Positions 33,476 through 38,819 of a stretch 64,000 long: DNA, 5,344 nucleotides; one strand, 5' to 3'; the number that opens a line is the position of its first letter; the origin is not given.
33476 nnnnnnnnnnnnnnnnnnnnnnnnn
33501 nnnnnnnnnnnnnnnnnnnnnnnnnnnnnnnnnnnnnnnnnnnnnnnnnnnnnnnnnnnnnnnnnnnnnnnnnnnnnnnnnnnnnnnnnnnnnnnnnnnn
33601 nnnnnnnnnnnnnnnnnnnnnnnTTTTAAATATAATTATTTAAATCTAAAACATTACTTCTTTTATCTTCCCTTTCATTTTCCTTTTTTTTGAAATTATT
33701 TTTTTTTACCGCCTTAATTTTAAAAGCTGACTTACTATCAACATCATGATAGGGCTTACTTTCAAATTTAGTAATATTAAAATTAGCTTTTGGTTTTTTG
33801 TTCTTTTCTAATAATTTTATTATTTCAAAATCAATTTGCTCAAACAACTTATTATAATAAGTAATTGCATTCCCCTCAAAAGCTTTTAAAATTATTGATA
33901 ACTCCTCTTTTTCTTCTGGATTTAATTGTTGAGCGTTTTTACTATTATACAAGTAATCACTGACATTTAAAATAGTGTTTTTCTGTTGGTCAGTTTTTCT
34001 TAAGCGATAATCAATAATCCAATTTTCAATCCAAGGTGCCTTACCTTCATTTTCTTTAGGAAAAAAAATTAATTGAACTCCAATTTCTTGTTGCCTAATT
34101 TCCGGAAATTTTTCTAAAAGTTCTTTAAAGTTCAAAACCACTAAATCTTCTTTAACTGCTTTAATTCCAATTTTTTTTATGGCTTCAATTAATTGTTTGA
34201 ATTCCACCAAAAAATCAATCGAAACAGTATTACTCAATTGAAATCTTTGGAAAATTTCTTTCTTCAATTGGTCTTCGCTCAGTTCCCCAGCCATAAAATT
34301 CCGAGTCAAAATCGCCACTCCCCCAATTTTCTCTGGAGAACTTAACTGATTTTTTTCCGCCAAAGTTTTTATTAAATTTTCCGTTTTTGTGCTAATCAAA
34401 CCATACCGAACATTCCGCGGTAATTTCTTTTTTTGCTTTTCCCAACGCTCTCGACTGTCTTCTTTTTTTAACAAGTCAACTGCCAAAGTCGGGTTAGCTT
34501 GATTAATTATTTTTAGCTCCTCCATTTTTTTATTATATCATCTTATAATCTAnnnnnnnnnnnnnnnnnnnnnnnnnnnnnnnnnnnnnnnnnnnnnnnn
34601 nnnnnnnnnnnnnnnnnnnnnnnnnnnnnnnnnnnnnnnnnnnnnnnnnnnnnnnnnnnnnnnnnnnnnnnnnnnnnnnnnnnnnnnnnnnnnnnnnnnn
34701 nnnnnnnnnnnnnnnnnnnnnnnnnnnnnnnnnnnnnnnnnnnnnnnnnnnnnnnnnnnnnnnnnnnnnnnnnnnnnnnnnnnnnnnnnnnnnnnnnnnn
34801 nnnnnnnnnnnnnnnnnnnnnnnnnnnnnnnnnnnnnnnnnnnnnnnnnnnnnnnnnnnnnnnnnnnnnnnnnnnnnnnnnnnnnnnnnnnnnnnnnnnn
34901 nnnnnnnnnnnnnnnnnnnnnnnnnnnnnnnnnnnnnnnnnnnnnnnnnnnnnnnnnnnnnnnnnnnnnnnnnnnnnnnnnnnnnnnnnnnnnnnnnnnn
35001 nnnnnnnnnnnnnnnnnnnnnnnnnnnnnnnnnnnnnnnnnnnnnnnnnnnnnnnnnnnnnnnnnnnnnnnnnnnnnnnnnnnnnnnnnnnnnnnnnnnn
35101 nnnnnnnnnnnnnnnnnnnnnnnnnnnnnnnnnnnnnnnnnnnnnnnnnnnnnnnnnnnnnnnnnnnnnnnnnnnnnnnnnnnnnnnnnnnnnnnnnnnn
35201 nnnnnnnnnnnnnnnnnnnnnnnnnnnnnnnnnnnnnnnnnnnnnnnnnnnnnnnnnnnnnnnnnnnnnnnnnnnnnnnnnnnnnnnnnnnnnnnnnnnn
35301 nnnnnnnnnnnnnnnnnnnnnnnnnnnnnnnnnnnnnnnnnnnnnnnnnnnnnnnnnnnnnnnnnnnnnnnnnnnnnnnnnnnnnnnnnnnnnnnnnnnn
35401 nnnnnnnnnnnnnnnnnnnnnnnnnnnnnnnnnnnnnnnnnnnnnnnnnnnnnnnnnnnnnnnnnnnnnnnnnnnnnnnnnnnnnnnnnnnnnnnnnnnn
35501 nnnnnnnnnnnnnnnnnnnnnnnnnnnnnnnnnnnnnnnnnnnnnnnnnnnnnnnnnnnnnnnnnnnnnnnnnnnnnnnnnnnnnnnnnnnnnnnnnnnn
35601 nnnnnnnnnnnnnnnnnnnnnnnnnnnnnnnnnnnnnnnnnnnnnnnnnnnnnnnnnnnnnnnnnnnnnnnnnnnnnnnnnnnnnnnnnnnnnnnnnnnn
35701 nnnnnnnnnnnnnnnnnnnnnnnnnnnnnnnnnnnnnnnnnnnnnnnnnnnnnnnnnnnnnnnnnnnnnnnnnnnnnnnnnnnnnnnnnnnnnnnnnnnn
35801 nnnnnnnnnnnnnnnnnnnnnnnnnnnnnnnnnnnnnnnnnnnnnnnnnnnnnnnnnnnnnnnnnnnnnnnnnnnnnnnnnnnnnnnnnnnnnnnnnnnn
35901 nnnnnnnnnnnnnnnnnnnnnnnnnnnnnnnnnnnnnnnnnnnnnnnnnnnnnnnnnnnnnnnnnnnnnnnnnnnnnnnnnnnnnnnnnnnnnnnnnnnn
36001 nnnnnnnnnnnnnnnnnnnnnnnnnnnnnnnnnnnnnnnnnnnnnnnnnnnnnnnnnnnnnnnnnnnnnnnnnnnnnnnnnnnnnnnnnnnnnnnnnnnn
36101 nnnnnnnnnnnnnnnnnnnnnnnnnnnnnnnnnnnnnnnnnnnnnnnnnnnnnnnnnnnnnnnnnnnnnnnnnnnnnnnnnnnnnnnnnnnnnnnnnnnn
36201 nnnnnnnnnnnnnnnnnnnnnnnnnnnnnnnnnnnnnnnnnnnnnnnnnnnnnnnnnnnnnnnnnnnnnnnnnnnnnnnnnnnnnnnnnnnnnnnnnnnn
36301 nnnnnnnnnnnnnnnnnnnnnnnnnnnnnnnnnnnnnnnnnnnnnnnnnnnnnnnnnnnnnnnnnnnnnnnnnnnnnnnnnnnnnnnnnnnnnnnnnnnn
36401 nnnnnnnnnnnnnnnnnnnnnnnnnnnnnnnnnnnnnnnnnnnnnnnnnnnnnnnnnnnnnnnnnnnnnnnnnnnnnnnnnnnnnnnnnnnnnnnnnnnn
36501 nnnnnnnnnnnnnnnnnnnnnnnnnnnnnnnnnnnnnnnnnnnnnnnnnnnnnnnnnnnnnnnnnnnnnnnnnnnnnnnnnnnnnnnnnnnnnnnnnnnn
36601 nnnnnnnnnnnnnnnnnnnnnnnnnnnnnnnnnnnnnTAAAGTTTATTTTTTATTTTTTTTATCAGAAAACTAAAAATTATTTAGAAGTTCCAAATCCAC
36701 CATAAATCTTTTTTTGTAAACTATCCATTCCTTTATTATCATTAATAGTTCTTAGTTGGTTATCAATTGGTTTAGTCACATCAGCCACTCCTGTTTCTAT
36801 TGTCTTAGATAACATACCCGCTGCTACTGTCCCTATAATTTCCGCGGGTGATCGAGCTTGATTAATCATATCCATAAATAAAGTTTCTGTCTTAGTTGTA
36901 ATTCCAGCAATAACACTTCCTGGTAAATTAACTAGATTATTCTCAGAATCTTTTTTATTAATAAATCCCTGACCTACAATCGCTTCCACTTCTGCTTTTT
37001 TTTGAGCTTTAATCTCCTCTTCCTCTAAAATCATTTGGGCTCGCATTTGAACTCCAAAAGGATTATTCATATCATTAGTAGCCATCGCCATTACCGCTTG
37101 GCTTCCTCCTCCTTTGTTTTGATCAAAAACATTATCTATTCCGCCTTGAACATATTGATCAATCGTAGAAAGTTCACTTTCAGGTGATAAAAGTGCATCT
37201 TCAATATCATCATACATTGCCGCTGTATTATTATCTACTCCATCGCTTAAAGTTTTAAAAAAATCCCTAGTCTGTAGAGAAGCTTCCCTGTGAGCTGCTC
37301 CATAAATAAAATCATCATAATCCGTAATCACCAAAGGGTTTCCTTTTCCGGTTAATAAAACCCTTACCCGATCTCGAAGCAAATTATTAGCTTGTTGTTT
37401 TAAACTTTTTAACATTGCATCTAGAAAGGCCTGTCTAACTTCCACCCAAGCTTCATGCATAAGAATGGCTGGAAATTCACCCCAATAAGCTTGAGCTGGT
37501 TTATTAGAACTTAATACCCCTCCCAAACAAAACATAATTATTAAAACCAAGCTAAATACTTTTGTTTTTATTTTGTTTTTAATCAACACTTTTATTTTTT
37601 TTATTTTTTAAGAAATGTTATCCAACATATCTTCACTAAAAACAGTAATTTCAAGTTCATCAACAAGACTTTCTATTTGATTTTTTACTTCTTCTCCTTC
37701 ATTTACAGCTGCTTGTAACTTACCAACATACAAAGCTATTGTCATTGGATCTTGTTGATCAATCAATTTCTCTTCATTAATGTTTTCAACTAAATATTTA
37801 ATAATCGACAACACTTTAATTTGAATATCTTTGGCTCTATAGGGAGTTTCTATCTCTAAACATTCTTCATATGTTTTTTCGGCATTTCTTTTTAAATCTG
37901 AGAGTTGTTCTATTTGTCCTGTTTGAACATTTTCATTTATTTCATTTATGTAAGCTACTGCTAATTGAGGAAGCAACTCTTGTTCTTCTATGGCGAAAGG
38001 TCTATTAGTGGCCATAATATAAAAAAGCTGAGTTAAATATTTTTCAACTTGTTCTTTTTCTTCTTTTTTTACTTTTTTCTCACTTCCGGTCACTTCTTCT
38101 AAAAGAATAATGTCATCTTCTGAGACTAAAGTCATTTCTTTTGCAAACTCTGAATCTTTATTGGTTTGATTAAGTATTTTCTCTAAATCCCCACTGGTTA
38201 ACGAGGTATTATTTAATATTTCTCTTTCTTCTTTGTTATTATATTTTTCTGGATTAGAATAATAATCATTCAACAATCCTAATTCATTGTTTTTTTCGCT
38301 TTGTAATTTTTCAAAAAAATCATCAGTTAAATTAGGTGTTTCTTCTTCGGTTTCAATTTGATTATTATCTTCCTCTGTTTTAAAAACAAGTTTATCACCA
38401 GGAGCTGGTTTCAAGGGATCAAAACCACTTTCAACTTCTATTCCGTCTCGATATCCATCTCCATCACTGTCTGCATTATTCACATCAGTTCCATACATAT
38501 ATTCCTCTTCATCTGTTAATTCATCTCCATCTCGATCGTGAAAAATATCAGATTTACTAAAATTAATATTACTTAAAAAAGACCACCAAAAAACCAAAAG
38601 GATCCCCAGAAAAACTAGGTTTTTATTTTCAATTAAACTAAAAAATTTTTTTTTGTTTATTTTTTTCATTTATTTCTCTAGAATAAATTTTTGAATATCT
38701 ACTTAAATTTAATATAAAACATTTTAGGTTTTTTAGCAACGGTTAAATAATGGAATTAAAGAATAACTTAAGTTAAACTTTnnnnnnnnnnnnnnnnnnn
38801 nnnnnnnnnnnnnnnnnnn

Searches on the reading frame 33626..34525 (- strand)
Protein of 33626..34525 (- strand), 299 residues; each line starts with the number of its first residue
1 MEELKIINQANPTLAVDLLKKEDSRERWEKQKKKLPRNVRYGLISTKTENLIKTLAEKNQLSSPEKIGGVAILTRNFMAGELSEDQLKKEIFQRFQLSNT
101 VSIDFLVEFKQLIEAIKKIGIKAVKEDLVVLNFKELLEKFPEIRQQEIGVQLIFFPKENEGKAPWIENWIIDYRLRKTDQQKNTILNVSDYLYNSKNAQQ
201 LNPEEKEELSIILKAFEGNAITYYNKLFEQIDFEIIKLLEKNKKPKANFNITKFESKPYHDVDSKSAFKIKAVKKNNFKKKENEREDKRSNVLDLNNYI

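Call 3: search_protein_families(library=pfam, proteins=[window:33626-34525:-], max_evalue=0.1)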
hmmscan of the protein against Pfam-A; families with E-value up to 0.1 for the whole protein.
window:33626-34525:- (299 aa): 1 family
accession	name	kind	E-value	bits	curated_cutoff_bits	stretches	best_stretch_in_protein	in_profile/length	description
PF02879.22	PGM_PMM_II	-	0.082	13.9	29.3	0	196-258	8-67/103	Phosphoglucomutase/phosphomannomutase, alpha/beta/alpha domain II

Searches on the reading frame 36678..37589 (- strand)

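Call 3: search_protein_families(library=pfam, proteins=[window:36678-37589:-], max_evalue=0.1)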
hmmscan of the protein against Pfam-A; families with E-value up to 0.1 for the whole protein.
window:36678-37589:- (303 aa): 1 family
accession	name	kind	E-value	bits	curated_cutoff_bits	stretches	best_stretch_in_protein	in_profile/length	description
PF23188.1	THU_Piezo1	-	0.074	13.6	27.2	0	4-55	15-64/121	Piezo1-like, transmembrane helical unit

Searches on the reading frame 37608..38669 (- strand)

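Call 3: search_protein_families(library=pfam, proteins=[window:37608-38669:-], max_evalue=0.1)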
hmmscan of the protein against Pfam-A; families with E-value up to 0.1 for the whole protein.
window:37608-38669:- (353 aa): 4 families
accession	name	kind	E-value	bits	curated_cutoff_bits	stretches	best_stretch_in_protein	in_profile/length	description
PF18884.5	TSP3_bac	-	3.4e-07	30.4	25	1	67-88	1-22/22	Bacterial TSP3 repeat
PF00618.25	RasGEF_N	-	0.074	13.7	28.3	0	227-299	37-91/106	RasGEF N-terminal motif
PF20465.4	MmeI_hel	-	0.075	14.3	27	0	197-242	32-71/75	MmeI, helicase spacer domain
PF01415.21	IL7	-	0.093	13.2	26.8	0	145-211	49-111/134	Interleukin 7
